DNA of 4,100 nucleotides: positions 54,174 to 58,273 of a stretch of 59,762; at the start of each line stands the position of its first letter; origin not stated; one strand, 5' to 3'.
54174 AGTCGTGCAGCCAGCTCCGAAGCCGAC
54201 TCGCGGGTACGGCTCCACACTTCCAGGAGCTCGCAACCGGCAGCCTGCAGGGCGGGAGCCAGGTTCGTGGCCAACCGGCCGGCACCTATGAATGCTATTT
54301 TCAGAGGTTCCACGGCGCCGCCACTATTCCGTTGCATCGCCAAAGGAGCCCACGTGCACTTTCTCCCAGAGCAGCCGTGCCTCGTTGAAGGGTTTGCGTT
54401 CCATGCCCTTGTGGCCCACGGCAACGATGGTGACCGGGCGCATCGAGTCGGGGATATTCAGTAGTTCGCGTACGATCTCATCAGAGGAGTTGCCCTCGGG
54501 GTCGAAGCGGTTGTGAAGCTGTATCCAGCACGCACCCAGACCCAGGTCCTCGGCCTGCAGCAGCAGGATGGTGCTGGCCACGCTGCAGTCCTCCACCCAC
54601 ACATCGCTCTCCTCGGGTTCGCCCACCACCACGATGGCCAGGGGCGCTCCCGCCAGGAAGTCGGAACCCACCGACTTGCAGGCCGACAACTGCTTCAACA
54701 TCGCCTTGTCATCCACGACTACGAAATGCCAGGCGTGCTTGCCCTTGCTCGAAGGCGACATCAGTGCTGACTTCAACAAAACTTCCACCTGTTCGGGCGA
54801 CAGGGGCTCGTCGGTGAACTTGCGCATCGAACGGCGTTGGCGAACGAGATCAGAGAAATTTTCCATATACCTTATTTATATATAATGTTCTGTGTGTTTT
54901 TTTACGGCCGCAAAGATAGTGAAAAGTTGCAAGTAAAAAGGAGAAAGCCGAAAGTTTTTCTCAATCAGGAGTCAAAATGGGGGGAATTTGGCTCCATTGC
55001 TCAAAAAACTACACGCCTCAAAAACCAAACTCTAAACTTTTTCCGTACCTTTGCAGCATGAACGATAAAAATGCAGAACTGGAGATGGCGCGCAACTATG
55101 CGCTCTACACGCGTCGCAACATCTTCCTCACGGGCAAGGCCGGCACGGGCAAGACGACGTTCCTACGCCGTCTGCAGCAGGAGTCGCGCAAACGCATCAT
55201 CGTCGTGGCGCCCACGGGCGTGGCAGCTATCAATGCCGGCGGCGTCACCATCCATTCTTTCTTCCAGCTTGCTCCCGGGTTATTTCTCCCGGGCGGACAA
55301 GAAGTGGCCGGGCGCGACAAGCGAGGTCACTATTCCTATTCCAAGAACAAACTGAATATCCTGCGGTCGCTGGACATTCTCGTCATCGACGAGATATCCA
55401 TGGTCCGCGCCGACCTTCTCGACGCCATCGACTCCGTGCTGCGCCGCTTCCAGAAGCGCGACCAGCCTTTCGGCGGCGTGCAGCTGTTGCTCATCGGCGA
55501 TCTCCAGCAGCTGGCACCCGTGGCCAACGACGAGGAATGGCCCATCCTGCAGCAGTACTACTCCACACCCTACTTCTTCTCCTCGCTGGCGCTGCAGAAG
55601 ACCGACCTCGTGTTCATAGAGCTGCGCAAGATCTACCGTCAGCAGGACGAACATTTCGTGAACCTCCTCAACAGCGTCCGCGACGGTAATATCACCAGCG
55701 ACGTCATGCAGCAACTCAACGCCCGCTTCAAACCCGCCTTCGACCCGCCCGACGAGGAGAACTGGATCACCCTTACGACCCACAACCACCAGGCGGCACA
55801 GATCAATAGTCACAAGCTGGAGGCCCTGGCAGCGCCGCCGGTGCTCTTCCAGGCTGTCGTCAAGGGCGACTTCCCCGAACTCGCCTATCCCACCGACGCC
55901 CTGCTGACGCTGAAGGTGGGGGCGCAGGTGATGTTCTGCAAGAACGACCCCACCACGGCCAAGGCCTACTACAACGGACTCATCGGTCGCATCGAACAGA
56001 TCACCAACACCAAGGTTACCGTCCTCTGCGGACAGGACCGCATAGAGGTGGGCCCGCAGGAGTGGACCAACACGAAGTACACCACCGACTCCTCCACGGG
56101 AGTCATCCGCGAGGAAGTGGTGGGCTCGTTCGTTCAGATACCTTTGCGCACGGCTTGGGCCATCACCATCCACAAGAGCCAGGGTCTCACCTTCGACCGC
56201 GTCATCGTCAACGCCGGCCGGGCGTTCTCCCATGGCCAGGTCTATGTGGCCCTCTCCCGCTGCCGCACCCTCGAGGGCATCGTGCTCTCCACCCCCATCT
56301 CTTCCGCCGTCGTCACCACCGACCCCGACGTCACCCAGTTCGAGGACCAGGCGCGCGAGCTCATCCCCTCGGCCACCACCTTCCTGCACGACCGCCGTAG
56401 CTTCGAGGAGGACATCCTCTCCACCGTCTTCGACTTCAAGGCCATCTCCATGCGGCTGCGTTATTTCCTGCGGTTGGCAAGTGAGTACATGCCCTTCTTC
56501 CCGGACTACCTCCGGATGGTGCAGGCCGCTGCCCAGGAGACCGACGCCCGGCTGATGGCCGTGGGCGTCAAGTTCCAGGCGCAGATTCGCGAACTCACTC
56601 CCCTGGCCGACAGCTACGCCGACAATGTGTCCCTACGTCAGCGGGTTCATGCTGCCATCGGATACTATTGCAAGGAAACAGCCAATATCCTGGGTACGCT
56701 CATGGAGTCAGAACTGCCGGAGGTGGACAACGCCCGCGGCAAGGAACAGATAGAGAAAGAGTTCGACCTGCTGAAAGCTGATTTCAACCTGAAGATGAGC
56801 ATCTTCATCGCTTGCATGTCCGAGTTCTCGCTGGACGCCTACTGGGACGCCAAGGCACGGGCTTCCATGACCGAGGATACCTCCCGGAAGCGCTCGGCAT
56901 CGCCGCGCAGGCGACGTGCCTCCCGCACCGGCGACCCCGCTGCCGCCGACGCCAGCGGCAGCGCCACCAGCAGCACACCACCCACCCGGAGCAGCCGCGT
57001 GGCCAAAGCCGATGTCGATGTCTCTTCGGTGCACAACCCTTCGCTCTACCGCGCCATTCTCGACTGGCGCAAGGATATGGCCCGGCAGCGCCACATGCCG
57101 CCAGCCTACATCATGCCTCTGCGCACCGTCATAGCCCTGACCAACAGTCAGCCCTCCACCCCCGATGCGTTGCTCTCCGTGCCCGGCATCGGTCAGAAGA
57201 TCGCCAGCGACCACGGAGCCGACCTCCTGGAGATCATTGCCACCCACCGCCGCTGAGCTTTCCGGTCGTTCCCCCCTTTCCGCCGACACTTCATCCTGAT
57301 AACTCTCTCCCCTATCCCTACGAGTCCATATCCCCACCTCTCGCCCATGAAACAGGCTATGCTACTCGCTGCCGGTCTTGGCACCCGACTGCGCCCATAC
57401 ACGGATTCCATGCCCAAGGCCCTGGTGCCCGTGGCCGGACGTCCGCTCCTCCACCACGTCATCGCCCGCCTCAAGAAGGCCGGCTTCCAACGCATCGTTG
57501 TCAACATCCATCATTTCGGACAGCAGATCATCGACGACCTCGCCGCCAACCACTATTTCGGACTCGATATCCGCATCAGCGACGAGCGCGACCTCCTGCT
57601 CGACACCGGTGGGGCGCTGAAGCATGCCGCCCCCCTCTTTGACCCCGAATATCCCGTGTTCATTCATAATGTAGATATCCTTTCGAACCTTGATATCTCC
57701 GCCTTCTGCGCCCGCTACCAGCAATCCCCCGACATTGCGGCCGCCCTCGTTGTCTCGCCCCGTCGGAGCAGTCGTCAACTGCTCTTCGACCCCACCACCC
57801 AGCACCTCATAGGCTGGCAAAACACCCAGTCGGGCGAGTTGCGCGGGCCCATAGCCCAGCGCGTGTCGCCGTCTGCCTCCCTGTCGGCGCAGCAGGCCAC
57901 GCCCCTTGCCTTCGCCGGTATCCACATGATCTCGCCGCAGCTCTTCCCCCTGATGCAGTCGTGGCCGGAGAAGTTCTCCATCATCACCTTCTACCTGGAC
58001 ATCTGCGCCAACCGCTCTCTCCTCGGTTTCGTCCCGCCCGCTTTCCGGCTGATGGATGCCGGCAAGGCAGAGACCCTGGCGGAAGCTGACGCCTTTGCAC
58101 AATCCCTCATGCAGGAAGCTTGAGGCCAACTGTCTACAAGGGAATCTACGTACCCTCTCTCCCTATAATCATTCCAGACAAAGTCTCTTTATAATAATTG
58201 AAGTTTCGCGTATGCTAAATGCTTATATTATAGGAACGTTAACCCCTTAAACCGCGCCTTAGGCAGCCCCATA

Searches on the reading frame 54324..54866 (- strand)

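Call 16: search_protein_families(library=pfam, proteins=[window:54324-54866:-], max_evalue=0.001)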
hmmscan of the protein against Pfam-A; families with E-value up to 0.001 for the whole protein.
window:54324-54866:- (180 aa): 2 families
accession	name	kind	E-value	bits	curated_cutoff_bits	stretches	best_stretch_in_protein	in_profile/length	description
PF00881.29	Nitroreductase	-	8.6e-27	94.8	23.5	2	8-60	1-53/167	Nitroreductase family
PF14512.11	TM1586_NiRdase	-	1.4e-07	31.8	27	1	6-151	4-131/215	Putative TM nitroreductase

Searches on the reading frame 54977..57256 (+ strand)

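Call 16: search_protein_families(library=pfam, proteins=[window:54977-57256:+], max_evalue=0.001)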
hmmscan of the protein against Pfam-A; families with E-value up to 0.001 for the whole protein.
window:54977-57256:+ (759 aa): 11 families
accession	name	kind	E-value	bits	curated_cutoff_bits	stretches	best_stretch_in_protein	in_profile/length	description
PF05970.20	PIF1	-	3.3e-28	99.2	25.9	1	47-242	23-220/223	PIF1-like helicase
PF13604.12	AAA_30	-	2.8e-15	57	27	1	37-245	9-178/191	AAA domain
PF00570.28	HRDC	-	6.1e-15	55.4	23.8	1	689-754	3-68/68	HRDC domain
PF13245.12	AAA_19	-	1.9e-12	47.9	25.1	1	45-183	10-133/134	AAA domain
PF13401.12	AAA_22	-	1.3e-07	32.4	27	1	45-175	4-123/130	AAA domain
PF13538.12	UvrD_C_2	-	3.2e-07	30.5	27.4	1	393-431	2-47/52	UvrD-like helicase C-terminal domain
PF02689.20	Herpes_Helicase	-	3.7e-07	29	27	1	393-438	730-777/808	Helicase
PF01443.25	Viral_helicase1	-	1.1e-05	25.8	21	0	370-431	156-222/228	Viral superfamily 1 RNA helicase core domain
PF13191.12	AAA_16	-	2.4e-05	25.3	32.6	1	46-178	24-143/167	AAA ATPase domain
PF13479.12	AAA_24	-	0.00057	20.2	27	0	47-162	3-96/195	AAA domain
PF07728.20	AAA_5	-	0.00078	19.9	22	0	48-69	1-22/139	AAA domain (dynein-related subfamily)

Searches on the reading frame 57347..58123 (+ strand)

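Call 16: search_protein_families(library=pfam, proteins=[window:57347-58123:+], max_evalue=0.001)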
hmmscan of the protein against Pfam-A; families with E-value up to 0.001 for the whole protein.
window:57347-58123:+ (258 aa): 2 families
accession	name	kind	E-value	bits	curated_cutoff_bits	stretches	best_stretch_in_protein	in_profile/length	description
PF00483.29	NTP_transferase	-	6.7e-15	55.8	21.2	1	4-139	2-140/245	Nucleotidyl transferase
PF12804.13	NTP_transf_3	-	1.5e-12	48.4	27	1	4-137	1-124/160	MobA-like NTP transferase domain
